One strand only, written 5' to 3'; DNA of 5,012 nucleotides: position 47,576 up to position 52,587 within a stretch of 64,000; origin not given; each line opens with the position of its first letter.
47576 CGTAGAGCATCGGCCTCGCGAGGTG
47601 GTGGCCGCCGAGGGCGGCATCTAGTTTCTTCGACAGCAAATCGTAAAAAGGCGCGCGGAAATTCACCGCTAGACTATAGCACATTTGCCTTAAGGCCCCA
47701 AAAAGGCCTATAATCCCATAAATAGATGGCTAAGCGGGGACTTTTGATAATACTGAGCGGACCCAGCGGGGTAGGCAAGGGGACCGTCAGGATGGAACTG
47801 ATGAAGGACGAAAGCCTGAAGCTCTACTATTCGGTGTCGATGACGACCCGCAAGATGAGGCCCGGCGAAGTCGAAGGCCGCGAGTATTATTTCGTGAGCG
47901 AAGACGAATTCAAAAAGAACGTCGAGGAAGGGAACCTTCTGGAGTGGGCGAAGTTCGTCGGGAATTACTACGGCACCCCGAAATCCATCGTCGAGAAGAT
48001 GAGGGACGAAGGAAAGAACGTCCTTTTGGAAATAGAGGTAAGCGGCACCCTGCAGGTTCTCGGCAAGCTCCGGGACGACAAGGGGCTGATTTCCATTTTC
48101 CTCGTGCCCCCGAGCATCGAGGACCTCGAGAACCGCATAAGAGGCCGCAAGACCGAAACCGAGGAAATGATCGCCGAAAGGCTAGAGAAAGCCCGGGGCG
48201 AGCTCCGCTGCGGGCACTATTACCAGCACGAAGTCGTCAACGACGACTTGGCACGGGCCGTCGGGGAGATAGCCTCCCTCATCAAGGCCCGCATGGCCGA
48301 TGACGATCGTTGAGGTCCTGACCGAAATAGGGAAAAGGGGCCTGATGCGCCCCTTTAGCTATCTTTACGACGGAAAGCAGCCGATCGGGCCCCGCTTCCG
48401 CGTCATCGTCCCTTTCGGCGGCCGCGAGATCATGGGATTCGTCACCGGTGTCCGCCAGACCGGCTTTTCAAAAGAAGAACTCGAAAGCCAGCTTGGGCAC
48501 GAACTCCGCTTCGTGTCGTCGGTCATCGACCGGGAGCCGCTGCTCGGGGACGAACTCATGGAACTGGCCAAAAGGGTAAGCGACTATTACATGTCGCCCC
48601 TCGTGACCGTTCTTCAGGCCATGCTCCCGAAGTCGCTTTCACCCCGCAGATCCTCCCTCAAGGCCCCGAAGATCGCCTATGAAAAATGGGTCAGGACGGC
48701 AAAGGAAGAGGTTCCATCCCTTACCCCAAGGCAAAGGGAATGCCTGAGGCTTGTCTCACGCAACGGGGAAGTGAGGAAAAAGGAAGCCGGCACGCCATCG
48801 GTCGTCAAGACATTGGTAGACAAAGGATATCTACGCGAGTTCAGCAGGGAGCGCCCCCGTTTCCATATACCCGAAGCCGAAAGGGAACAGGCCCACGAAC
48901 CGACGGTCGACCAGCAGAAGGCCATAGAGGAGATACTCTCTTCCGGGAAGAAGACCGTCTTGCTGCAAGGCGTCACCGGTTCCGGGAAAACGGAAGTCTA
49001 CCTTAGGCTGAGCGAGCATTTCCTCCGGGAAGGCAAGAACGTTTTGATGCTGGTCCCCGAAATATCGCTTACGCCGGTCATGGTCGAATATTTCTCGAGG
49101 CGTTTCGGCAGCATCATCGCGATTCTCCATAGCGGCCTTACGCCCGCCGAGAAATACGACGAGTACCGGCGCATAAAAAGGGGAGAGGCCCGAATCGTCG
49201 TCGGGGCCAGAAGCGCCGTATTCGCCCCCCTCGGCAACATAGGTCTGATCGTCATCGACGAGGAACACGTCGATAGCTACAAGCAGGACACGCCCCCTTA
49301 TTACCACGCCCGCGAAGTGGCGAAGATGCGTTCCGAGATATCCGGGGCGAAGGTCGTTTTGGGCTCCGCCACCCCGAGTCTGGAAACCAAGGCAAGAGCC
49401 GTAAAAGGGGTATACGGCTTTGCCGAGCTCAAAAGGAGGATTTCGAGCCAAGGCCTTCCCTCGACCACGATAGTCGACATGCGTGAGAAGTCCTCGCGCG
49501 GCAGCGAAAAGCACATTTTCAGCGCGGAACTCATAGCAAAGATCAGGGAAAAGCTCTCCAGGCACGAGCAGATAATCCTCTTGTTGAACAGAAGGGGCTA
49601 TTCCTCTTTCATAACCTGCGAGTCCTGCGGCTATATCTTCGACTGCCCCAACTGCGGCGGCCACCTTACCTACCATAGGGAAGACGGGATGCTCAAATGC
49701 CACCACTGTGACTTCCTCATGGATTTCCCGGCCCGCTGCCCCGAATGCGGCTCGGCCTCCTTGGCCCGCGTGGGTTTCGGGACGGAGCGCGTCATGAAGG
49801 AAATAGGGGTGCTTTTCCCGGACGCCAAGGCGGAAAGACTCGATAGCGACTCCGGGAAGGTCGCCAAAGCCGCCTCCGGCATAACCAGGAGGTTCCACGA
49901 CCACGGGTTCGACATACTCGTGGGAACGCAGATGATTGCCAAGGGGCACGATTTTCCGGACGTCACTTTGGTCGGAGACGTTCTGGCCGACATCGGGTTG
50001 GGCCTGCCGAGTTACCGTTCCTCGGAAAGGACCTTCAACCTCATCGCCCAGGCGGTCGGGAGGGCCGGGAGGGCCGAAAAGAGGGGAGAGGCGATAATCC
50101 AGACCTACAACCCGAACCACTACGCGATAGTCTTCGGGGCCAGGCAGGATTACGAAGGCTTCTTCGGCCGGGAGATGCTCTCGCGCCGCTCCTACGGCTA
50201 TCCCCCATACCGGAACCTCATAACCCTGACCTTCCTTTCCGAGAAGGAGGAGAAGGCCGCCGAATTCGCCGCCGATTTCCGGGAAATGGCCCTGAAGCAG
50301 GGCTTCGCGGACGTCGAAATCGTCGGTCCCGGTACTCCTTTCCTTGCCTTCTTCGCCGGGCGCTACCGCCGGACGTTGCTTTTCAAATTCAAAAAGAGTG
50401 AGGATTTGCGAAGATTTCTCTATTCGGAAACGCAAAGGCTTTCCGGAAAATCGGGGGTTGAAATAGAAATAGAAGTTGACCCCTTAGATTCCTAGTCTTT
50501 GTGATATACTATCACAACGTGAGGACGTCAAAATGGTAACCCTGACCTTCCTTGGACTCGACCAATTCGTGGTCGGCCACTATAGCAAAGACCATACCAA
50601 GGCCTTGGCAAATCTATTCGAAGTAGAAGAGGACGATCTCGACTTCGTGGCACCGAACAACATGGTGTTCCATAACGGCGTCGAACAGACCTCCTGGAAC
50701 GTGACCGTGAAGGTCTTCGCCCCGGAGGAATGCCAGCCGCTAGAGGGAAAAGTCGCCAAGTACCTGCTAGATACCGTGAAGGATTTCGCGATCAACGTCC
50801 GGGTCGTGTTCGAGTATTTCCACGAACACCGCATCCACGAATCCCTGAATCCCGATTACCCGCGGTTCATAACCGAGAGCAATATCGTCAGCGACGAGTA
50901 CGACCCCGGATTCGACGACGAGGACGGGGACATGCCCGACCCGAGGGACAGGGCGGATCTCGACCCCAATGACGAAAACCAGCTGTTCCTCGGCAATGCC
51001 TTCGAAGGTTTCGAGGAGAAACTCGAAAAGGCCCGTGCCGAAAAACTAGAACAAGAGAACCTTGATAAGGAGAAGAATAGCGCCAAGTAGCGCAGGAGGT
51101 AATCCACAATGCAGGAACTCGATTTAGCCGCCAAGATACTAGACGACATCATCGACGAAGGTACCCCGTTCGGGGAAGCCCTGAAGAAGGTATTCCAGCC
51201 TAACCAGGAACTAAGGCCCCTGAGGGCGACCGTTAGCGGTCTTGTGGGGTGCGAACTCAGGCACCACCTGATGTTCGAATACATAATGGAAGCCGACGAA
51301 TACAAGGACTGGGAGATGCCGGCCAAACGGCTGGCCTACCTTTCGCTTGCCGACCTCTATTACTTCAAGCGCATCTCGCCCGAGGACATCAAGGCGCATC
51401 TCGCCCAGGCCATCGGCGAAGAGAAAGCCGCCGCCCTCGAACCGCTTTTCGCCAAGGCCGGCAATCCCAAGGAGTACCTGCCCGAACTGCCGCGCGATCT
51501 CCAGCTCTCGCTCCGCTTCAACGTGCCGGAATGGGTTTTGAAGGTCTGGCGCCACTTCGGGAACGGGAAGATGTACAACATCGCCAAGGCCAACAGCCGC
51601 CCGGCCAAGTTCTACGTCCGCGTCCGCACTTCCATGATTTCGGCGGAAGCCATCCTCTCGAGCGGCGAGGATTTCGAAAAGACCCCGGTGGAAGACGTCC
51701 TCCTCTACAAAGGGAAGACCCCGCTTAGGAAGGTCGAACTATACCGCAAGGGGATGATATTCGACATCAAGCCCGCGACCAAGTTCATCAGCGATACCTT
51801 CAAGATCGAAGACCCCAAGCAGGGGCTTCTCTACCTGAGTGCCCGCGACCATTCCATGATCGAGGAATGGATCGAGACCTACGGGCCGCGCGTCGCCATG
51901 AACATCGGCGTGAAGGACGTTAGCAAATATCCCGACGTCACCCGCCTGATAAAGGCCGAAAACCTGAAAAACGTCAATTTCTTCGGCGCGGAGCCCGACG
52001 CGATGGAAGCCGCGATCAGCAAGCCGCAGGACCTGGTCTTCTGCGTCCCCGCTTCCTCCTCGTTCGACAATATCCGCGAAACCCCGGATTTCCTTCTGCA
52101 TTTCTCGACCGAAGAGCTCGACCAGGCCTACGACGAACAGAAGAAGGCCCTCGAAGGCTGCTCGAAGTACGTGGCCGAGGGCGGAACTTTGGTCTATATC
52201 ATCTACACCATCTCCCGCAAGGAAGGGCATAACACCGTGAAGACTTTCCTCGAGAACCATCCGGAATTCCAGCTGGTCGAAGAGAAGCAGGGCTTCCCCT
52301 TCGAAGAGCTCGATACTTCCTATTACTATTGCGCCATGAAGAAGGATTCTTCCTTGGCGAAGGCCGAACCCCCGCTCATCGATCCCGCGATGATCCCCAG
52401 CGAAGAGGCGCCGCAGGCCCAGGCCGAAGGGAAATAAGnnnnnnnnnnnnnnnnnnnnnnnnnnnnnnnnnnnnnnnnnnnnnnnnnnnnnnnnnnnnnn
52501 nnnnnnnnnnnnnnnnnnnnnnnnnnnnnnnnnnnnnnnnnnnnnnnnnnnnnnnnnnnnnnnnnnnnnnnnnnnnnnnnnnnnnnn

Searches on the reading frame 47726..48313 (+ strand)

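Call 71: search_protein_families(library=pfam, proteins=[window:47726-48313:+], max_evalue=0.0001)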
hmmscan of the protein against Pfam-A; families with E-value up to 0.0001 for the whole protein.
window:47726-48313:+ (195 aa): 1 family
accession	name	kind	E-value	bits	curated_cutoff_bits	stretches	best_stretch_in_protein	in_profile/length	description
PF00625.27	Guanylate_kin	-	1e-44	152.9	25.2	1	7-188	4-181/182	Guanylate kinase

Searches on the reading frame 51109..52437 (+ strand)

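Call 71: search_protein_families(library=pfam, proteins=[window:51109-52437:+], max_evalue=0.0001)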
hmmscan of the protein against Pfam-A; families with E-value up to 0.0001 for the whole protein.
window:51109-52437:+ (442 aa): 1 family
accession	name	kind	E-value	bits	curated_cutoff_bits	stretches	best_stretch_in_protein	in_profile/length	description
PF01189.24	Methyltr_RsmB-F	-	7.1e-05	23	27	1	319-393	92-166/199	16S rRNA methyltransferase RsmB/F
